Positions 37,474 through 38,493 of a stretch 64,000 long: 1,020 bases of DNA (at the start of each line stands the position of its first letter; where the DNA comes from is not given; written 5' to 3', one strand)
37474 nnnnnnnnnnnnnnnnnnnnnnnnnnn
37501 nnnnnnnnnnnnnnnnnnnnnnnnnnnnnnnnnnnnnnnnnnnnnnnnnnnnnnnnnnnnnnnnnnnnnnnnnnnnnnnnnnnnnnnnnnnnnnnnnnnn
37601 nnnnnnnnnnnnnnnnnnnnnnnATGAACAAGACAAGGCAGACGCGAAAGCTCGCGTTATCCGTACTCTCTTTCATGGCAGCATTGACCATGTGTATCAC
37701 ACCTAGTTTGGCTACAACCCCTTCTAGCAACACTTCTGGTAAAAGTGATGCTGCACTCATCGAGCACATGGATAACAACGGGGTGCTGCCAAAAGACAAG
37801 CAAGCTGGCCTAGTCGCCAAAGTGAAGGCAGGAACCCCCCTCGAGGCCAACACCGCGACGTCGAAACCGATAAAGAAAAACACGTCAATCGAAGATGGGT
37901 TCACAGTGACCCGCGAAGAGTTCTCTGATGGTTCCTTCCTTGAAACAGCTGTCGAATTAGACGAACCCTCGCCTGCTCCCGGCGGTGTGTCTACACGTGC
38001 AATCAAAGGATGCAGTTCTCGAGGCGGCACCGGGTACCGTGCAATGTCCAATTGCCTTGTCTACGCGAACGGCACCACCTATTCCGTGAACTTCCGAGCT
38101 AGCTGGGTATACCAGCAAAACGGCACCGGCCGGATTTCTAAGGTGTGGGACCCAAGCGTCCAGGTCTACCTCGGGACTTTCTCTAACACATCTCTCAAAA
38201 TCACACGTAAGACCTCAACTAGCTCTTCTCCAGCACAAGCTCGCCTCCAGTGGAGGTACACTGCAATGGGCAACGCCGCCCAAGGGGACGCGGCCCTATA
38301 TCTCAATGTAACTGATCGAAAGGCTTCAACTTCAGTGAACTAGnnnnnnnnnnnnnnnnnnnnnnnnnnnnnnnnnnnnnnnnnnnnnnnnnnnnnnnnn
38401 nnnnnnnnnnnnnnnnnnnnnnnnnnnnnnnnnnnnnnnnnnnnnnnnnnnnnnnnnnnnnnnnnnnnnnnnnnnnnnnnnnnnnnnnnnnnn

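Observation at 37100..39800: Low-GC islet between a GntR/ABC operon and an MFS gene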

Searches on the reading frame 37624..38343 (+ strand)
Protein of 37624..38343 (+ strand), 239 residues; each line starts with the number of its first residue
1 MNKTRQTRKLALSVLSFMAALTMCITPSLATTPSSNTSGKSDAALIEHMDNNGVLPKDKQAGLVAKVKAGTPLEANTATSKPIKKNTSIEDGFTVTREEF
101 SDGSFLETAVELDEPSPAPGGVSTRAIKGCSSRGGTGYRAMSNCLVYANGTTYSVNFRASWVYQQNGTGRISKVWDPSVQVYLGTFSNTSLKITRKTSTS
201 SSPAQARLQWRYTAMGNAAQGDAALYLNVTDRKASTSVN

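Call 6: search_protein_families(library=padloc, proteins=[window:37624-38343:+], max_evalue=0.1)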
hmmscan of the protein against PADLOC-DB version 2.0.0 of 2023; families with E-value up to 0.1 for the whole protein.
window:37624-38343:+ (239 aa): 0 families

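Call 7: search_protein_families(library=pfam, proteins=[window:37624-38343:+], max_evalue=0.1)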
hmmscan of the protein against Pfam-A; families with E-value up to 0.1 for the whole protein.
window:37624-38343:+ (239 aa): 1 family
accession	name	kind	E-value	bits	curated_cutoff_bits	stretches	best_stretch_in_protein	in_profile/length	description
PF18540.6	DUF5626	-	0.00042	21.1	26.7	1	151-198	43-90/120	Domain of unknown function (DUF5626)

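Call 9: search_protein_families(library=ncbifam, proteins=[window:37624-38343:+], max_evalue=0.1)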
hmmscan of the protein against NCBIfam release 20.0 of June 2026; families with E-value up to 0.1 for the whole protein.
window:37624-38343:+ (239 aa): 0 families

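Call 10: search_protein_families(library=phrogs, proteins=[window:37624-38343:+], max_evalue=0.1)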
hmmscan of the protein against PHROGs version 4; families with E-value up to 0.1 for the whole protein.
window:37624-38343:+ (239 aa): 0 families

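Call 12: find_encoding_contigs(protein=window:37624-38343:+, flank=10000, max_places=10)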
Protein window:37624-38343:+ (239 aa): 3 contigs read that carry it; 3 places shown.
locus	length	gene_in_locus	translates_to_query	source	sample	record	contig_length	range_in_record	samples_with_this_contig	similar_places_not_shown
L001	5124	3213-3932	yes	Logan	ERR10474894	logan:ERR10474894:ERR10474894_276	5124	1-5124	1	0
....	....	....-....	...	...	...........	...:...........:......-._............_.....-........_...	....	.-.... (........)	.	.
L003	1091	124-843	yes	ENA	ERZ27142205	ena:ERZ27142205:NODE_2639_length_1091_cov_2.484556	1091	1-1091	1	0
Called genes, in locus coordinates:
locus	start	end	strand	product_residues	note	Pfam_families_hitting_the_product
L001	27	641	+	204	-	PF07859:Abhydrolase_3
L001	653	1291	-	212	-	PF13346:ABC2_membrane_5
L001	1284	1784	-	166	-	PF00005:ABC_tran (faint), PF13304:AAA_21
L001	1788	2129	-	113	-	PF00005:ABC_tran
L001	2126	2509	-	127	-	PF00392:GntR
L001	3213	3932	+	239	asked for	-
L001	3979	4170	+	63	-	-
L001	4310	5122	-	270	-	?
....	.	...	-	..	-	?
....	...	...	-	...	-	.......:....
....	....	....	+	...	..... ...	-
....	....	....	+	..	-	-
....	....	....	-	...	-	-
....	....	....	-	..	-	-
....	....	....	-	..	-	?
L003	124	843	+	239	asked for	-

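Call 32: find_homologous_proteins(query=window:37624-38343:+)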
Query window:37624-38343:+ (239 aa): 5 proteins with E <= 0.001 among 1069 candidates.
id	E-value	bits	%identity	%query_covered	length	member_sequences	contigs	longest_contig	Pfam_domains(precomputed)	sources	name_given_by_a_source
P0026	8.4e-120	416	100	80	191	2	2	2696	-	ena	-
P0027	5.4e-79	283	61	90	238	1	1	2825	-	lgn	-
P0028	8.6e-73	262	51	100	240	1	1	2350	-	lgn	-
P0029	1.4e-69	252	58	82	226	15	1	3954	-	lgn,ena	-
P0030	2.4e-12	65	32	76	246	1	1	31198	-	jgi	jgi:hypothetical protein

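Call 34: find_encoding_contigs(protein=P0029, flank=5000, max_places=3)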
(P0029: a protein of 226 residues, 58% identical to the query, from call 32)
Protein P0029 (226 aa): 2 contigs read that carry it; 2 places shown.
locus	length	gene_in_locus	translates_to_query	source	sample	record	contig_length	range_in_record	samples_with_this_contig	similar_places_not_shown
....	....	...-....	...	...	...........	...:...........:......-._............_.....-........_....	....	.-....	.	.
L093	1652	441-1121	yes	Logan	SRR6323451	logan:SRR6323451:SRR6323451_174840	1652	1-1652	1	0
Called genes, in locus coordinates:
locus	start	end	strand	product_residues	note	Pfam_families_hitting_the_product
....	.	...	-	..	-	?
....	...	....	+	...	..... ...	-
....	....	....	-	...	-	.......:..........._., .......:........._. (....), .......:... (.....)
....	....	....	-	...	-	?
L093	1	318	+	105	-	?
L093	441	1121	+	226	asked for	-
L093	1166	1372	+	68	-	-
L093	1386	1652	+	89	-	?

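Call 35: find_encoding_contigs(protein=P0030, flank=6000, max_places=2)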
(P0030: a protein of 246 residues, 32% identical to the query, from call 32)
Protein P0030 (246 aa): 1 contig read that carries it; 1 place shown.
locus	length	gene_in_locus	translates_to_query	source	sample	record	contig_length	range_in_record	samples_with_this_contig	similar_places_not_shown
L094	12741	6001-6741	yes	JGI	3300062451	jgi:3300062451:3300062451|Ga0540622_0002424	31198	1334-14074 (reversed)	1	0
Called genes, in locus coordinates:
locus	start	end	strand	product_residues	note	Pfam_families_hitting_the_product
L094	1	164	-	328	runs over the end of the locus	PF02492:cobW, PF07683:CobW_C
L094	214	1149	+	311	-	PF01078:Mg_chelatase (faint), PF07728:AAA_5, PF17863:AAA_lid_2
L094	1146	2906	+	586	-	PF13519:VWA_2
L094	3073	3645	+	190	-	-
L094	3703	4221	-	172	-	-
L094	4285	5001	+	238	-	-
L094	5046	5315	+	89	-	-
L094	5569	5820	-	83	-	-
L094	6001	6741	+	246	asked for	-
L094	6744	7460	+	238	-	-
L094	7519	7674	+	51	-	-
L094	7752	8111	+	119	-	PF08840:BAAT_C (weak)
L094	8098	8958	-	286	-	PF02567:PhzC-PhzF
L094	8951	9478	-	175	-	PF13404:HTH_AsnC-type, PF13412:HTH_24, PF01037:AsnC_trans_reg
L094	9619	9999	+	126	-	PF01042:Ribonuc_L-PSP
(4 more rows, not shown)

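Call 57: find_homologous_proteins(query=A5, max_evalue=0.01)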
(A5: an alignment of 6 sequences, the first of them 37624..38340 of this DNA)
Query A5 (6 sequences) (239 aa, profile of the alignment): 16 proteins with E <= 0.01 among 8000 candidates.
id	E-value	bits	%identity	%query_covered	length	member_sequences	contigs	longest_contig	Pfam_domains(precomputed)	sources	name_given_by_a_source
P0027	8.4e-114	397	61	90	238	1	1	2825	-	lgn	-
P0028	1.9e-112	392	51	100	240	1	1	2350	-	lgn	-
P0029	5.8e-103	361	58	82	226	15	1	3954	-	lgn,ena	-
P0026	4.5e-91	322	100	80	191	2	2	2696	-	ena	-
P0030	1.2e-87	311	32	76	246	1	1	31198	-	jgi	jgi:hypothetical protein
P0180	1.1e-79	285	25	84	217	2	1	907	-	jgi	jgi:hypothetical protein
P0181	2.3e-79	284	29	99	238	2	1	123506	-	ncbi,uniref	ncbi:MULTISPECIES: hypothetical protein [unclassified Curtobacterium]|uniref:hypothetical protein n=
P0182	2.3e-78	281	26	99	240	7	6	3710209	-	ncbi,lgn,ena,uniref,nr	ncbi:hypothetical protein DEI97_003645 [Curtobacterium sp. MCLR17_032]|uniref:hypothetical protein n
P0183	2.0e-73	264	27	99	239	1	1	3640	-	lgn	-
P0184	3.6e-73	264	25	74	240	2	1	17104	-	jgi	-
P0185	3.1e-67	244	30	74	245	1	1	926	-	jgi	jgi:hypothetical protein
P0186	1.7e-57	212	29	77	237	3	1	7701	-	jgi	-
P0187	1.6e-52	196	30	99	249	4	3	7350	-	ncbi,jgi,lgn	jgi:hypothetical protein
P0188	3.7e-52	195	31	86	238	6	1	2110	-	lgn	-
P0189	1.0e-47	180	27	67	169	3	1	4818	-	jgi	jgi:hypothetical protein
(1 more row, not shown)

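Call 60: find_encoding_contigs(protein=P0182, flank=6000, max_places=3)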
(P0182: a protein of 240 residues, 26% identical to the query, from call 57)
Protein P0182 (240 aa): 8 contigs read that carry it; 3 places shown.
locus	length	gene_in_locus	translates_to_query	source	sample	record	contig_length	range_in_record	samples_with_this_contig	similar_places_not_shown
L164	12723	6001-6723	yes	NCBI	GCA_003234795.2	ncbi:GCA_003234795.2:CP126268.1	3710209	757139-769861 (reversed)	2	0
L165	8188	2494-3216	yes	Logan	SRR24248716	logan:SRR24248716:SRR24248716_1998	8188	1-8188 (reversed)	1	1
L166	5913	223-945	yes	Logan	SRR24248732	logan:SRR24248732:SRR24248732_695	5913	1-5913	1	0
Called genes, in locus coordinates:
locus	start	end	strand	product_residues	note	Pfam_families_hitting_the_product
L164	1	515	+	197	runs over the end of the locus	-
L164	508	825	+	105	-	-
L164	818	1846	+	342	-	-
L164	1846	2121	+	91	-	-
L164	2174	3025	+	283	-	-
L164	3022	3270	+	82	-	-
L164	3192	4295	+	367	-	-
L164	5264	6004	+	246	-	-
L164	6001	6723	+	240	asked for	-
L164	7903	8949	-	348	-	-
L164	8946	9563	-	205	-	PF20703:nSTAND1 (weak), PF00005:ABC_tran, PF02463:SMC_N (weak), PF13304:AAA_21 (weak)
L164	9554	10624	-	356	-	-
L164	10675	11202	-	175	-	-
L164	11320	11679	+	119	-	-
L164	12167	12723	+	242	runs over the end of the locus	-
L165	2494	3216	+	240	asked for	-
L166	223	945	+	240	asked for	-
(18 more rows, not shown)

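Call 69: predict_structure(alignment_id=A7)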
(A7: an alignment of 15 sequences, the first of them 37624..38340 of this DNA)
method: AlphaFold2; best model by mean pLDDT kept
length: 239 residues; sequences in the alignment: 15
mean_pLDDT: 75.2   pTM: 0.49
mean pLDDT of the five models: 75.2, 71.4, 71.1, 70.8, 69.9
residues with pLDDT >= 90: 72; 70-90: 101; 50-70: 23; < 50: 43
segments of 3 or more residues with pLDDT < 50: 1-34, 115-123
pLDDT, mean of each block of 10 residues (from residue 1): 33 33 36 52 72 74 77 79 87 78 76 46 67 81 91 91 89 96 91 95 96 84 94 88
secondary structure, 60 per line:
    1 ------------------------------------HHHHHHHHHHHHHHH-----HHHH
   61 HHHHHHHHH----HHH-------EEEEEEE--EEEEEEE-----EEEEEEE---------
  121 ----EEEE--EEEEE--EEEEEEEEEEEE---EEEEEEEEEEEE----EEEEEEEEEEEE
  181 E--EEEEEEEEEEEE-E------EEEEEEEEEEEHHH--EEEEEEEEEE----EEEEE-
elements in order: H37-51 H57-69 E84-90 E93-99 E105-111 E125-128 E131-135 E138-149 E153-164 E169-181 E184-195 E204-214 E220-229 E234-238

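Call 76: search_solved_structures(query=A7, max_evalue=10, show_alignments=1)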
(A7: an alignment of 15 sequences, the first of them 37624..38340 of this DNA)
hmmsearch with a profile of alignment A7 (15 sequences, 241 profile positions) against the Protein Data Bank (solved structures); distinct sequences matched with E-value up to 10: 2.
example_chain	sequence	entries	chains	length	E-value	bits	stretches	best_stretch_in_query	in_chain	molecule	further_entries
9ygm_SK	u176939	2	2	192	0.049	16.2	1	144-185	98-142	40S ribosomal protein eS8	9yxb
3m3n_W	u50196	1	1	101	0.21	14.2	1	49-83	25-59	Neural Wiskott-Aldrich syndrome protein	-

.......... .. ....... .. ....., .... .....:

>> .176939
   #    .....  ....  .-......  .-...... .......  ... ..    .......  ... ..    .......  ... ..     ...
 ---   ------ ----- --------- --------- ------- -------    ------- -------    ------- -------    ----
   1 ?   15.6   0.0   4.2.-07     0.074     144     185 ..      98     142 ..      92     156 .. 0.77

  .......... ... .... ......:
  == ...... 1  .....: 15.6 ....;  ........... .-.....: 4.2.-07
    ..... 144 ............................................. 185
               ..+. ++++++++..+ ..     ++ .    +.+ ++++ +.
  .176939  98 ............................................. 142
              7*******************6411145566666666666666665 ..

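Call 79: search_protein_families(library=pfam, alignment_id=A7, max_evalue=0.1)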
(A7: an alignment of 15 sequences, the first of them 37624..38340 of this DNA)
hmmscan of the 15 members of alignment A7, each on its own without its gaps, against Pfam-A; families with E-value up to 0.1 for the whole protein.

A. member 1, window:37624-38340:+ (239 aa): 1 family
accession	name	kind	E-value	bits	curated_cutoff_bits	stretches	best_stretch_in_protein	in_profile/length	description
PF18540.6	DUF5626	-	0.00042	21.1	26.7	1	151-198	43-90/120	Domain of unknown function (DUF5626)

B. families by the number of members that match (of 15 scanned): 4 families
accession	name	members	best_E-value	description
PF18540.6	DUF5626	3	0.00042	Domain of unknown function (DUF5626)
PF17995.8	GH101_N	1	0.035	Endo-alpha-N-acetylgalactosaminidase N-terminal domain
PF10281.14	Ish1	1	0.042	Putative nuclear envelope organisation protein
PF11340.13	DUF3142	1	0.079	Protein of unknown function (DUF3142)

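Call 98: search_dna_similar(query=window:37624-38340:+, collection=plasmids, mode=protein, max_evalue=0.01, max_rows=10)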
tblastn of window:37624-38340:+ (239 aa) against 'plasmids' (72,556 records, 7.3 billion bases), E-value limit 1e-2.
Records with a match: 6; places in all: 7; records where one place covers at least 80% of the query: 3.
Best place of each record, by identity: <60% 6.
By first word of the organism name: Priestia 2; Gryllotalpicola 1; Niallia 1; Clavibacter 1; Exiguobacterium 1.
By predicted mobility (MOB-suite, as given by PLSDB): mobilizable 5; non-mobilizable 1.
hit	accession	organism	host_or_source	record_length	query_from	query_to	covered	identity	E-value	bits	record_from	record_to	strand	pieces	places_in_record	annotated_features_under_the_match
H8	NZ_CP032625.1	Gryllotalpicola protaetiae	Protaetia brevitarsis seulensis,cell ...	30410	30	230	84%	32.9%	6e-12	72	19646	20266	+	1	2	hypothetical protein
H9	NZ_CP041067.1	Priestia megaterium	cell culture,soil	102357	14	235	93%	27.4%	6e-10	66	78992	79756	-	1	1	hypothetical protein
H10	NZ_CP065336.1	Priestia megaterium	maize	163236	15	232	91%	24.1%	1e-9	65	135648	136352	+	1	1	hypothetical protein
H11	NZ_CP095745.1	Niallia sp. Man26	Penaeus monodon,whole ...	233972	60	218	67%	30.3%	5e-10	66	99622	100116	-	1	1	hypothetical protein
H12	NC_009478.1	Clavibacter michiganensis subsp. michiganensis NCPPB 382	-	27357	63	237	73%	27.3%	7e-5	51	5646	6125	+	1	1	hypothetical protein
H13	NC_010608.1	Exiguobacterium arabatum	air sample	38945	98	214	49%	31.7%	2e-3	47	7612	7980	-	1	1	DUF5626 family protein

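Call 99: get_annotated_region(hit=H8, flank=4000)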
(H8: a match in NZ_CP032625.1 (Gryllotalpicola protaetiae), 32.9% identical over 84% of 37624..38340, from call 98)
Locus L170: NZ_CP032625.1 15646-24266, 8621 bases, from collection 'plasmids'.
description: Gryllotalpicola protaetiae strain 2DFW10M-5 plasmid unnamed1, complete sequence
organism: Gryllotalpicola protaetiae (NCBI taxid 2419771)
taxonomy: Bacteria; Actinomycetota; Actinomycetes; Micrococcales; Microbacteriaceae; Gryllotalpicola; Gryllotalpicola protaetiae
host: -; source: Protaetia brevitarsis seulensis,cell culture,larvae; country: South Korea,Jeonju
typing (MOB-suite, as given by PLSDB): mobilizable; relaxase MOBC
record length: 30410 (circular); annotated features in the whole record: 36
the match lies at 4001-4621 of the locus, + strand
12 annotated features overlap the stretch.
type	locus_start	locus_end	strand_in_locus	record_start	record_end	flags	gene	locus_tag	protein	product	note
CDS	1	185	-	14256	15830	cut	-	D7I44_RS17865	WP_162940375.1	hypothetical protein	-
CDS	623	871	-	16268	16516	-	-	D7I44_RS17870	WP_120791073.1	hypothetical protein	-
CDS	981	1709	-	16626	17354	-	-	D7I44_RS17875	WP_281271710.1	SOS response-associated peptidase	GO:0018142 - obsolete protein-DNA covalent cross-linking [Evidence IEA]; GO:0009432 - SOS response [Evidence IEA]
CDS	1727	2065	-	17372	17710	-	-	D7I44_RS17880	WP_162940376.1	hypothetical protein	-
CDS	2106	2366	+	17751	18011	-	-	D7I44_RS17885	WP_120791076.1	hypothetical protein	-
CDS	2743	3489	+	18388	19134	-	-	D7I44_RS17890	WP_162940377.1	hypothetical protein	-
CDS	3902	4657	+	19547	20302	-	-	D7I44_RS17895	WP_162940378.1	hypothetical protein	-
CDS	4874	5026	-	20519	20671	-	-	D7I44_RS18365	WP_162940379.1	hypothetical protein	-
CDS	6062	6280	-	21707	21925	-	-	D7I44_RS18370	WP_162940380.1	hypothetical protein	-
CDS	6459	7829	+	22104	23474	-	-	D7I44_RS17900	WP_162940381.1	O-antigen ligase family protein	-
CDS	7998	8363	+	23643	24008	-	-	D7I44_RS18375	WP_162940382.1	hypothetical protein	-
CDS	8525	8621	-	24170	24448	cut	-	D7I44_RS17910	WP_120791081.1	hypothetical protein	-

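Call 100: get_annotated_region(hit=H12, flank=4000)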
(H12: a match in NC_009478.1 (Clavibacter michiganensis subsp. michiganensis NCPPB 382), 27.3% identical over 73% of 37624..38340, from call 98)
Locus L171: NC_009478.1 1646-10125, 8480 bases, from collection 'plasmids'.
description: Clavibacter michiganensis subsp. michiganensis NCPPB 382 plasmid pCM1, complete sequence
organism: Clavibacter michiganensis subsp. michiganensis NCPPB 382 (NCBI taxid 443906)
taxonomy: Bacteria; Actinomycetota; Actinomycetes; Micrococcales; Microbacteriaceae; Clavibacter; Clavibacter michiganensis; Clavibacter michiganensis subsp. michiganensis NCPPB 382
host: -; source: -; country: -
typing (MOB-suite, as given by PLSDB): mobilizable; replicon rep_cluster_204; relaxase MOBC
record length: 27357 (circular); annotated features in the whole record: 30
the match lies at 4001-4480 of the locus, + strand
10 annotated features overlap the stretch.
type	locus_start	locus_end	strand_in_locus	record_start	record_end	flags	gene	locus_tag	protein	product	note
CDS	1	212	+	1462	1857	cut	-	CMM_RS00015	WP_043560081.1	antitoxin HicB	-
CDS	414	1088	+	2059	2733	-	-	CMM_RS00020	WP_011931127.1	ParA family protein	-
CDS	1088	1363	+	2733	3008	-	-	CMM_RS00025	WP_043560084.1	hypothetical protein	-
CDS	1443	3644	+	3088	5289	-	-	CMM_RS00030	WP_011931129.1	hypothetical protein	-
CDS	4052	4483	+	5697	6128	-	-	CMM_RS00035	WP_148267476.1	hypothetical protein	-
CDS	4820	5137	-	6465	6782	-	-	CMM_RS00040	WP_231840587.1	ArsR family transcriptional regulator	-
CDS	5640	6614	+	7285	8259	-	-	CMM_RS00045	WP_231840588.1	hypothetical protein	-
CDS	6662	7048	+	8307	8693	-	-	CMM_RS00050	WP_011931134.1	hypothetical protein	-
CDS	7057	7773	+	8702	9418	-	-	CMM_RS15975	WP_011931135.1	hypothetical protein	-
CDS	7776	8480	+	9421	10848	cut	-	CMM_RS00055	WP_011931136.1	hypothetical protein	-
